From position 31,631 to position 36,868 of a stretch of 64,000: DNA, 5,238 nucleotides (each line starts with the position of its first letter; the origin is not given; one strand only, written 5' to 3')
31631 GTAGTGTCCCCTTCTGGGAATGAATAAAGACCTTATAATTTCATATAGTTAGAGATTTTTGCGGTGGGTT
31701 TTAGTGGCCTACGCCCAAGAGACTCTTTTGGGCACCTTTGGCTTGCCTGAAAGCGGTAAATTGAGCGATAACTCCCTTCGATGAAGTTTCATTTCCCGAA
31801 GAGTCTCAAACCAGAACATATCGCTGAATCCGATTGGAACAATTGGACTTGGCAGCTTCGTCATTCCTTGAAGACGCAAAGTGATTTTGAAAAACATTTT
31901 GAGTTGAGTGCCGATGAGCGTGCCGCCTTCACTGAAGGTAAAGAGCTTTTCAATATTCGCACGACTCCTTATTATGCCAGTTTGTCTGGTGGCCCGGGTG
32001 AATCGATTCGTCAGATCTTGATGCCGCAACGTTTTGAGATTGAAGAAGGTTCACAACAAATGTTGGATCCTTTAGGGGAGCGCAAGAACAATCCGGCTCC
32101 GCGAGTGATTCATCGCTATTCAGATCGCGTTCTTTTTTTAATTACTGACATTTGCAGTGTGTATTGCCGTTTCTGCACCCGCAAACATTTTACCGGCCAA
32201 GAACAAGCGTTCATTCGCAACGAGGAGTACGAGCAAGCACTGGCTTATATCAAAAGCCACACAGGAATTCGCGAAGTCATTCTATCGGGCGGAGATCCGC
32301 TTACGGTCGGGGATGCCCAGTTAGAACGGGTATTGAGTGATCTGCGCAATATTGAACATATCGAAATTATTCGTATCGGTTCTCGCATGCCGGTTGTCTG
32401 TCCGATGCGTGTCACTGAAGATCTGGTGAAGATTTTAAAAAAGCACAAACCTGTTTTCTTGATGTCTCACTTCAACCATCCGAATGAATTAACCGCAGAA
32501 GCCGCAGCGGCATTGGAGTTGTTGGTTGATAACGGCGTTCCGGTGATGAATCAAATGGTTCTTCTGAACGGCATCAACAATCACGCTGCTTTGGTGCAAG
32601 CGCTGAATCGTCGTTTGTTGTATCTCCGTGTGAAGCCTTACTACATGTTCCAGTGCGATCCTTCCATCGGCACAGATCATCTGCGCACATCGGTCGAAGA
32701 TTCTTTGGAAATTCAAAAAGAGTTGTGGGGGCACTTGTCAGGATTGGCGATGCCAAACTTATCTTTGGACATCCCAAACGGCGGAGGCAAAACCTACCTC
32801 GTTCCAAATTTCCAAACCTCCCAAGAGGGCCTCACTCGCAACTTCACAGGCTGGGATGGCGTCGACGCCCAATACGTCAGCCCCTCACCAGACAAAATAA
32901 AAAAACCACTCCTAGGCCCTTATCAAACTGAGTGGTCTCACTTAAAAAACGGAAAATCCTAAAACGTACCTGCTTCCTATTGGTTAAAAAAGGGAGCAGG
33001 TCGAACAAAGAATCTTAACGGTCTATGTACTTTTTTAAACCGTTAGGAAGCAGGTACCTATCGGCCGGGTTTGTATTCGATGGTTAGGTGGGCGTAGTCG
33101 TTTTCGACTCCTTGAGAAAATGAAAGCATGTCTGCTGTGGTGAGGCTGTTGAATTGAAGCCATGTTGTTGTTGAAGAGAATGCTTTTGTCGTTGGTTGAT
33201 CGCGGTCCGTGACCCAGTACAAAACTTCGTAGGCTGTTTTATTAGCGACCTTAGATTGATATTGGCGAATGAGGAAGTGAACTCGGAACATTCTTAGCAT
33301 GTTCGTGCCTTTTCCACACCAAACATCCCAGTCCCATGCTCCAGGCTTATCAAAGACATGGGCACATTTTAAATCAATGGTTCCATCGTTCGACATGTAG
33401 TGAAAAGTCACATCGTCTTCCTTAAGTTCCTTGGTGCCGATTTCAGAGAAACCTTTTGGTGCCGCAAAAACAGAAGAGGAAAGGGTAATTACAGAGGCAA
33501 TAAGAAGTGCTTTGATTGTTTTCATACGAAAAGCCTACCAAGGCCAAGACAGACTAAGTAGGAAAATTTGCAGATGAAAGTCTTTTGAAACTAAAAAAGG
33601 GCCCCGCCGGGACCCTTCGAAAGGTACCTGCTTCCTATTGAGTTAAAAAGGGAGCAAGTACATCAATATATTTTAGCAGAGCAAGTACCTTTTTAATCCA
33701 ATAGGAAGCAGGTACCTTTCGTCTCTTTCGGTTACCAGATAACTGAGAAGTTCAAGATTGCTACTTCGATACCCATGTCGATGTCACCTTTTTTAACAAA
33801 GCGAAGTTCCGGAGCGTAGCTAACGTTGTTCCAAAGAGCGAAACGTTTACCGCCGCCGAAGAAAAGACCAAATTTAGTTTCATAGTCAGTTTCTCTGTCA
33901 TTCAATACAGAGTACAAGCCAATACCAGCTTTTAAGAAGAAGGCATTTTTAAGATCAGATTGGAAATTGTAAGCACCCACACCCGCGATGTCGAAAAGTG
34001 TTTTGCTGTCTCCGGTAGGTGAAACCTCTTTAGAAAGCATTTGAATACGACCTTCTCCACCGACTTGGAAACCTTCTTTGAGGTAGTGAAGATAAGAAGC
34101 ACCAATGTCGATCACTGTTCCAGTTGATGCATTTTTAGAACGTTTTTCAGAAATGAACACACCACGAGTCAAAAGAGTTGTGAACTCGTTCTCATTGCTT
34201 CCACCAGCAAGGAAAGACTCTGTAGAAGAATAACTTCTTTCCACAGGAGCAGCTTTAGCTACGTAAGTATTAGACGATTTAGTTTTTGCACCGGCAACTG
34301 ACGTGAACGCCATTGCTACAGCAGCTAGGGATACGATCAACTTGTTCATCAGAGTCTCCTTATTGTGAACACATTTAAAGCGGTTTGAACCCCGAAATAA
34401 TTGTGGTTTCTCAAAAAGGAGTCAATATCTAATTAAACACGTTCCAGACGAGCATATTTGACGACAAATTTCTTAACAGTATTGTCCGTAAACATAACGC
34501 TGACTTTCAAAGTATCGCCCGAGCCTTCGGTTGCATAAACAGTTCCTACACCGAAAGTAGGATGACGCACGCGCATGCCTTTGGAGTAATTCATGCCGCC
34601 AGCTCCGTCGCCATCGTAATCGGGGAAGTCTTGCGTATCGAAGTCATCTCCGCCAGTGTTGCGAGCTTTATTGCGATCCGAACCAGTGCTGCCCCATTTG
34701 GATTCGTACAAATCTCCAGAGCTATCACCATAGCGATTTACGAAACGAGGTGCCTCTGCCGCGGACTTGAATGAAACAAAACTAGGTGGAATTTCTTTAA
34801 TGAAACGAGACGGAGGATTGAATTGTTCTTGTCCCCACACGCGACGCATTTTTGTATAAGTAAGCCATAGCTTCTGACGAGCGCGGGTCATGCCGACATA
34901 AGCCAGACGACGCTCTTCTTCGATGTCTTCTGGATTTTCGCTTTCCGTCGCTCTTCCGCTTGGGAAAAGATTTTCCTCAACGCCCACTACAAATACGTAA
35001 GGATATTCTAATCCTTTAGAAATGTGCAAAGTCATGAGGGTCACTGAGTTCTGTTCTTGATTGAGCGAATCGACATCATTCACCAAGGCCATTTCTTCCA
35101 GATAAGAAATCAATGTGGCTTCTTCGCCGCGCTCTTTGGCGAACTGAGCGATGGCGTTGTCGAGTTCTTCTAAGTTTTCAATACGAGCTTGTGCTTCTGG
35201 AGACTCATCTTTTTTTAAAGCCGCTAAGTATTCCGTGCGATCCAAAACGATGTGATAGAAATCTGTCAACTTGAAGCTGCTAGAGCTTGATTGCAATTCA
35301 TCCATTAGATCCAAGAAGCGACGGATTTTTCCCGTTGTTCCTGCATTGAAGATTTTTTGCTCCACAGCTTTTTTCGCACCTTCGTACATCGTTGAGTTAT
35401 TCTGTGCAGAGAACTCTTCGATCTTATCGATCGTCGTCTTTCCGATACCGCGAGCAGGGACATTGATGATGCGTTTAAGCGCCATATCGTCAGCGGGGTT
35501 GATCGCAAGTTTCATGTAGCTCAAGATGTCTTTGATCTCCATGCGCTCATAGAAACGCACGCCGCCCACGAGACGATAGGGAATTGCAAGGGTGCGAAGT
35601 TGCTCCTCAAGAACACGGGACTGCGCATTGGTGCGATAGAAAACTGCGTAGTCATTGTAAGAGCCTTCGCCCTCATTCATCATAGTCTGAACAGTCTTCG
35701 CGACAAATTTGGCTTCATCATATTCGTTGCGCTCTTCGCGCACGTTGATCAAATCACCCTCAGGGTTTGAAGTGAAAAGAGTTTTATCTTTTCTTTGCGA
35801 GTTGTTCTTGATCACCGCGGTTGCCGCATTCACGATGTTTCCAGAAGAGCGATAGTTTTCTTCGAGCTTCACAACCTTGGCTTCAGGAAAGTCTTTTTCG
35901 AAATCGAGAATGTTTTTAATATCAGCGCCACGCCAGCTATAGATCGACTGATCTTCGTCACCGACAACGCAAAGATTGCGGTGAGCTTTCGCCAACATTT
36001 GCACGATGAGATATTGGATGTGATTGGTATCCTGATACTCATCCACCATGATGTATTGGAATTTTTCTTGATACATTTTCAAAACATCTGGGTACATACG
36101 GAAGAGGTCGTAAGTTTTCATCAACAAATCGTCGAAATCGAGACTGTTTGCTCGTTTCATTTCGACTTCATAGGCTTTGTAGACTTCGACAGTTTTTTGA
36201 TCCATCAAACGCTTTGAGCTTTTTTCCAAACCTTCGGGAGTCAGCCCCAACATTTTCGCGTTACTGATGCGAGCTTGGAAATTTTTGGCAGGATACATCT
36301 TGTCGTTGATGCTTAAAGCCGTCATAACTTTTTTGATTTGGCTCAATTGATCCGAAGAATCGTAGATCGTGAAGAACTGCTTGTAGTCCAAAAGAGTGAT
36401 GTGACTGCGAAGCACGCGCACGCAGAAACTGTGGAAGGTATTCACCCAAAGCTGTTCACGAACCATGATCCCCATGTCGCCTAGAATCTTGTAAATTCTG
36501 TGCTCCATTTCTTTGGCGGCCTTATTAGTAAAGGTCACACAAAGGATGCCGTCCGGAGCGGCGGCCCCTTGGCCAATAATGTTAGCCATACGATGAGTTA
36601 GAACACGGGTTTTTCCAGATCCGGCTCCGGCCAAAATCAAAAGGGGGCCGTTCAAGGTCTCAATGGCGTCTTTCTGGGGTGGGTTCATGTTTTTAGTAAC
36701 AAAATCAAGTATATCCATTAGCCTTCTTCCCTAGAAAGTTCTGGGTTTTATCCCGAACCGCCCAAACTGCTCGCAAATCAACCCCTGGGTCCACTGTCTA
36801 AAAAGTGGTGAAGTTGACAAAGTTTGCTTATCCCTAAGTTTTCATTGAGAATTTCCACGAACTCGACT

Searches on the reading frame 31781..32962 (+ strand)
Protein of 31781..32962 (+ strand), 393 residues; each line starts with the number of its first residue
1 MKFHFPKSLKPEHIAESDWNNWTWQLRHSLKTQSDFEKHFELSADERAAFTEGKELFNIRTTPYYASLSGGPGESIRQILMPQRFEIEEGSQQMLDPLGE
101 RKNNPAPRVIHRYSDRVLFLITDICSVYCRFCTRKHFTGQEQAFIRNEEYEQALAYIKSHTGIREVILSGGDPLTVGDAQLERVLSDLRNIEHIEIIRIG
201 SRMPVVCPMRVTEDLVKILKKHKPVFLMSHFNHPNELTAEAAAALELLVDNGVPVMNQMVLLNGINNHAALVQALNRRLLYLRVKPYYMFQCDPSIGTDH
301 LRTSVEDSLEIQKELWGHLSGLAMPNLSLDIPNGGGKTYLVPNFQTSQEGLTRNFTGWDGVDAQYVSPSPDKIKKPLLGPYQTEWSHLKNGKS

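Call 41: search_protein_families(library=pfam, proteins=[window:31781-32962:+], max_evalue=0.001)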
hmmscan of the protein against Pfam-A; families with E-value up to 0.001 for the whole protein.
window:31781-32962:+ (393 aa): 2 families
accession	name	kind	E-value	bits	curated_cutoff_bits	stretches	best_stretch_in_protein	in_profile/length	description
PF04055.27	Radical_SAM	-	7.5e-13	49.4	29.5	1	121-268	3-157/166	Radical SAM superfamily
PF12544.13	LAM_C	-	3.1e-07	31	26.7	1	314-368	3-57/127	Lysine-2,3-aminomutase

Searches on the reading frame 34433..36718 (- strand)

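Call 41: search_protein_families(library=pfam, proteins=[window:34433-36718:-], max_evalue=0.001)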
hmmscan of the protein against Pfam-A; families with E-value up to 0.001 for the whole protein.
window:34433-36718:- (761 aa): 8 families
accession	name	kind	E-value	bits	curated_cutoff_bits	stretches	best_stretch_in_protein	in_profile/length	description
PF00580.27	UvrD-helicase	-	5.9e-95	318.5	23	1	11-278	1-271/271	UvrD/REP helicase N-terminal domain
PF13361.12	UvrD_C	-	2.6e-76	257.7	25.6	1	283-623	1-349/350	UvrD-like helicase C-terminal domain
PF13245.12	AAA_19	-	4.6e-22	79.1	25.1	1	15-261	1-132/134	AAA domain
PF13538.12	UvrD_C_2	-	3.4e-10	40.1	27.4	1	598-620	30-52/52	UvrD-like helicase C-terminal domain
PF21196.3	PcrA_UvrD_tudor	-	7.8e-07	29.3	23.9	1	714-756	2-44/48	PcrA/UvrD tudor domain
PF01443.25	Viral_helicase1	-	2.4e-06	28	21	0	217-344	55-183/228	Viral superfamily 1 RNA helicase core domain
PF13604.12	AAA_30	-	3.4e-05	24.1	27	0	11-74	2-65/191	AAA domain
PF13087.12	AAA_12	-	0.0001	22.4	27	0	485-619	67-190/195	AAA domain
